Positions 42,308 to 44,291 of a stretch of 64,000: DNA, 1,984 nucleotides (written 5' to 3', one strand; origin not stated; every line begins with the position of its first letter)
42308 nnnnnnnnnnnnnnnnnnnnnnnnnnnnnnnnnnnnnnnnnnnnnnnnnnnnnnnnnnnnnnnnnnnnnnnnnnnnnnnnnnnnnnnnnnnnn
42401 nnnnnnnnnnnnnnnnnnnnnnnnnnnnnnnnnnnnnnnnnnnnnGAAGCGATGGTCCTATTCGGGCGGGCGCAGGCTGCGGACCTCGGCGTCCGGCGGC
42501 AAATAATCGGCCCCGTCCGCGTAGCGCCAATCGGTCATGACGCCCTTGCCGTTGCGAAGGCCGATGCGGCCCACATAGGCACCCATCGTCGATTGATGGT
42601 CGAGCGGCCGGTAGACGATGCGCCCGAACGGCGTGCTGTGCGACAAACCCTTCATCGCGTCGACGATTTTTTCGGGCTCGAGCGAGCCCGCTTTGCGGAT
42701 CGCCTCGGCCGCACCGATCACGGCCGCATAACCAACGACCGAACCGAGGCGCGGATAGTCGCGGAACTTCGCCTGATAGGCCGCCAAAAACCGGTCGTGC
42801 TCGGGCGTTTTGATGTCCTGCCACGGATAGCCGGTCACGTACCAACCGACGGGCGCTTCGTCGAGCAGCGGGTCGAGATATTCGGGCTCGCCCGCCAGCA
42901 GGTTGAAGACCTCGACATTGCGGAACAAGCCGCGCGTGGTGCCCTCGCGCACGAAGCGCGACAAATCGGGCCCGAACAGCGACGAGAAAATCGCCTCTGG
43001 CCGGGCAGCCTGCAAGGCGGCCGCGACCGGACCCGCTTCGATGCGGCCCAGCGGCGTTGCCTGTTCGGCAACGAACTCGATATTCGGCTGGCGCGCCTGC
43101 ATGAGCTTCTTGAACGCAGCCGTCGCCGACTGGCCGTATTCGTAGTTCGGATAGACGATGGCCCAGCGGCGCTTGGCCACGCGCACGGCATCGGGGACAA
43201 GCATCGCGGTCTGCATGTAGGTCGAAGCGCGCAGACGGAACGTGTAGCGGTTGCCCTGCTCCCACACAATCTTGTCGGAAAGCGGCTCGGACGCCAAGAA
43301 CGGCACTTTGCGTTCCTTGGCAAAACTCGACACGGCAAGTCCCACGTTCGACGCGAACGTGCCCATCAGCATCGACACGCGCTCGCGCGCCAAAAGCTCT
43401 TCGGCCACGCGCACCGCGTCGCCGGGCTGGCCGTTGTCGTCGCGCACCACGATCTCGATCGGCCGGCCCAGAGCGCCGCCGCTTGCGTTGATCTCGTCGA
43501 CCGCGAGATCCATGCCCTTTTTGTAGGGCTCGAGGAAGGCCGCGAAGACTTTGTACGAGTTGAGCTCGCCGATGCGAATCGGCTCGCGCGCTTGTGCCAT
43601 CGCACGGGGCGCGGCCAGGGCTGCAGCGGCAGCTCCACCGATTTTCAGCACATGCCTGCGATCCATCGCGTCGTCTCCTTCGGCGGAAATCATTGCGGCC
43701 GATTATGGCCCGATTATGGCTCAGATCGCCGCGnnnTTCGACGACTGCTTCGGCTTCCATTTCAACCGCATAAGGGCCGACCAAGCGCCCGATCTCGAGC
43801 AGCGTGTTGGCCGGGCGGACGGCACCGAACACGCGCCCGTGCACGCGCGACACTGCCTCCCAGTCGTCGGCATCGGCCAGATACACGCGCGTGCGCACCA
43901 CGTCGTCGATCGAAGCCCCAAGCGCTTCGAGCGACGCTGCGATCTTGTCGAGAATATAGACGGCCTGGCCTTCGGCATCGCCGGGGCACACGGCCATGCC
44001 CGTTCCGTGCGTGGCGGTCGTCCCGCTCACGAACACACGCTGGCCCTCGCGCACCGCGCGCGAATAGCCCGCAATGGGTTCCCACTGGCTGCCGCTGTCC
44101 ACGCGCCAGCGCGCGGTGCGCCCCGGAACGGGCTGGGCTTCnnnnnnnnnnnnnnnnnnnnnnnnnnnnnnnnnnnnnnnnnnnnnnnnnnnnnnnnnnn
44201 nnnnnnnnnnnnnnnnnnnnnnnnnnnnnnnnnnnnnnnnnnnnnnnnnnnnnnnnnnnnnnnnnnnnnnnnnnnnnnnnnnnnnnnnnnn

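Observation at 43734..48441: Five-gene operon with duplicated aldo/keto reductases, one fused to RidA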

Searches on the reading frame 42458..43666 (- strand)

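Call 7: search_protein_families(library=pfam, proteins=[window:42458-43666:-], max_evalue=0.01)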
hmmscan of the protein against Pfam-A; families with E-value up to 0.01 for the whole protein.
window:42458-43666:- (402 aa): 4 families
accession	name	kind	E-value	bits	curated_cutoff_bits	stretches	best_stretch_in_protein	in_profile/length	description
PF13458.12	Peripla_BP_6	-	2.9e-67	228.2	31.7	1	41-369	14-339/343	Periplasmic binding protein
PF13433.12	Peripla_BP_5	-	9.5e-29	101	27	2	163-368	131-336/363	Periplasmic binding protein domain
PF01094.35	ANF_receptor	-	1.4e-12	47.8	25.4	1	51-328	5-295/353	Receptor family ligand binding region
PF10518.14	TAT_signal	-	2.5e-05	24.4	22.7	1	1-20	2-21/21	TAT (twin-arginine translocation) pathway signal sequence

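Call 8: search_protein_families(library=ncbifam, proteins=[window:42458-43666:-], max_evalue=0.01)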
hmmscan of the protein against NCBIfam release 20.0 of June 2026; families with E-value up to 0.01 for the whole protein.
window:42458-43666:- (402 aa): 3 families
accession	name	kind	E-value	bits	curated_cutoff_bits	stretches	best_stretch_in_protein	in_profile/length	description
TIGR03407.1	urea_ABC_UrtA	exception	3.7e-21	75.4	492.75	1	31-368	2-339/361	urea ABC transporter substrate-binding protein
TIGR03669.1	urea_ABC_arch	equivalog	1e-19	70.8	494.8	1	41-369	13-337/375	urea ABC transporter substrate-binding protein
NF011933.0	PRK15404.1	subfamily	6.2e-18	65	477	1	26-352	23-344/370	high-affinity branched-chain amino acid ABC transporter substrate-binding protein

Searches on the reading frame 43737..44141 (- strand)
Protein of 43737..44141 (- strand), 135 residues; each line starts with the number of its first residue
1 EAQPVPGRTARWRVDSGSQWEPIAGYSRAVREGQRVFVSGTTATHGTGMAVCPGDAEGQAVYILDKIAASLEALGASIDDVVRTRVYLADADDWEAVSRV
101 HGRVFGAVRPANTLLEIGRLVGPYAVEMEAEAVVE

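Call 67: search_solved_structures(query=window:43737-44141:-, max_evalue=1e-8, show_alignments=3)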
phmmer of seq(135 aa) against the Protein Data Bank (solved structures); distinct sequences matched with E-value up to 1e-8: 26.
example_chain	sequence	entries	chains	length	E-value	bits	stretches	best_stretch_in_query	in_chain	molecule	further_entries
3i7t_A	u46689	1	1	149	1.8e-20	76.6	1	10-134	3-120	Putative uncharacterized protein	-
2dyy_A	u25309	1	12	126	3.8e-17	65.8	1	21-132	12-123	UPF0076 protein PH0854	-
1xrg_A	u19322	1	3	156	1.5e-13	54.2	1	20-133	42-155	Putative translation initiation inhibitor, yjgF family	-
2b33_A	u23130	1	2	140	9.2e-13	51.7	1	21-133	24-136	protein synthesis inhibitor, putative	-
1qd9_A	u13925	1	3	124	1.1e-10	44.9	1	23-134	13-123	PURINE REGULATORY PROTEIN YABJ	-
5y6u_A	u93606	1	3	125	1.1e-10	44.9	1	23-134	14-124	YabJ protein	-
5yu2_A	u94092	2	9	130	1.2e-10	44.8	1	21-130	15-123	Translation initiation inhibitor homologue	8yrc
2csl_A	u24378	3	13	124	1.3e-10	44.7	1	23-130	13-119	protein translation initiation inhibitor | translation initiation inhibitor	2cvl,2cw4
2ig8_A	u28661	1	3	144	1.5e-10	44.5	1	22-131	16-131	Hypothetical protein PA3499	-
3r0p_A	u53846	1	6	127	1.7e-10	44.3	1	21-131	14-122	L-PSP putative endoribonuclease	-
7cd2_A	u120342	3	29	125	3e-10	43.5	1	23-134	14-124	YabJ protein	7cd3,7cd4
2cwj_A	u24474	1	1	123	4.2e-10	43.1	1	21-133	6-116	putative endonuclease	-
3vcz_A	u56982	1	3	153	5.7e-10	42.6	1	22-133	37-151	Endoribonuclease L-PSP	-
1qu9_A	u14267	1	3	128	1.8e-09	41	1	23-133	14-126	YJGF PROTEIN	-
5hp7_A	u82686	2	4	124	2.5e-09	40.6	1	23-130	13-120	Reactive Intermediate Deaminase A, chloroplastic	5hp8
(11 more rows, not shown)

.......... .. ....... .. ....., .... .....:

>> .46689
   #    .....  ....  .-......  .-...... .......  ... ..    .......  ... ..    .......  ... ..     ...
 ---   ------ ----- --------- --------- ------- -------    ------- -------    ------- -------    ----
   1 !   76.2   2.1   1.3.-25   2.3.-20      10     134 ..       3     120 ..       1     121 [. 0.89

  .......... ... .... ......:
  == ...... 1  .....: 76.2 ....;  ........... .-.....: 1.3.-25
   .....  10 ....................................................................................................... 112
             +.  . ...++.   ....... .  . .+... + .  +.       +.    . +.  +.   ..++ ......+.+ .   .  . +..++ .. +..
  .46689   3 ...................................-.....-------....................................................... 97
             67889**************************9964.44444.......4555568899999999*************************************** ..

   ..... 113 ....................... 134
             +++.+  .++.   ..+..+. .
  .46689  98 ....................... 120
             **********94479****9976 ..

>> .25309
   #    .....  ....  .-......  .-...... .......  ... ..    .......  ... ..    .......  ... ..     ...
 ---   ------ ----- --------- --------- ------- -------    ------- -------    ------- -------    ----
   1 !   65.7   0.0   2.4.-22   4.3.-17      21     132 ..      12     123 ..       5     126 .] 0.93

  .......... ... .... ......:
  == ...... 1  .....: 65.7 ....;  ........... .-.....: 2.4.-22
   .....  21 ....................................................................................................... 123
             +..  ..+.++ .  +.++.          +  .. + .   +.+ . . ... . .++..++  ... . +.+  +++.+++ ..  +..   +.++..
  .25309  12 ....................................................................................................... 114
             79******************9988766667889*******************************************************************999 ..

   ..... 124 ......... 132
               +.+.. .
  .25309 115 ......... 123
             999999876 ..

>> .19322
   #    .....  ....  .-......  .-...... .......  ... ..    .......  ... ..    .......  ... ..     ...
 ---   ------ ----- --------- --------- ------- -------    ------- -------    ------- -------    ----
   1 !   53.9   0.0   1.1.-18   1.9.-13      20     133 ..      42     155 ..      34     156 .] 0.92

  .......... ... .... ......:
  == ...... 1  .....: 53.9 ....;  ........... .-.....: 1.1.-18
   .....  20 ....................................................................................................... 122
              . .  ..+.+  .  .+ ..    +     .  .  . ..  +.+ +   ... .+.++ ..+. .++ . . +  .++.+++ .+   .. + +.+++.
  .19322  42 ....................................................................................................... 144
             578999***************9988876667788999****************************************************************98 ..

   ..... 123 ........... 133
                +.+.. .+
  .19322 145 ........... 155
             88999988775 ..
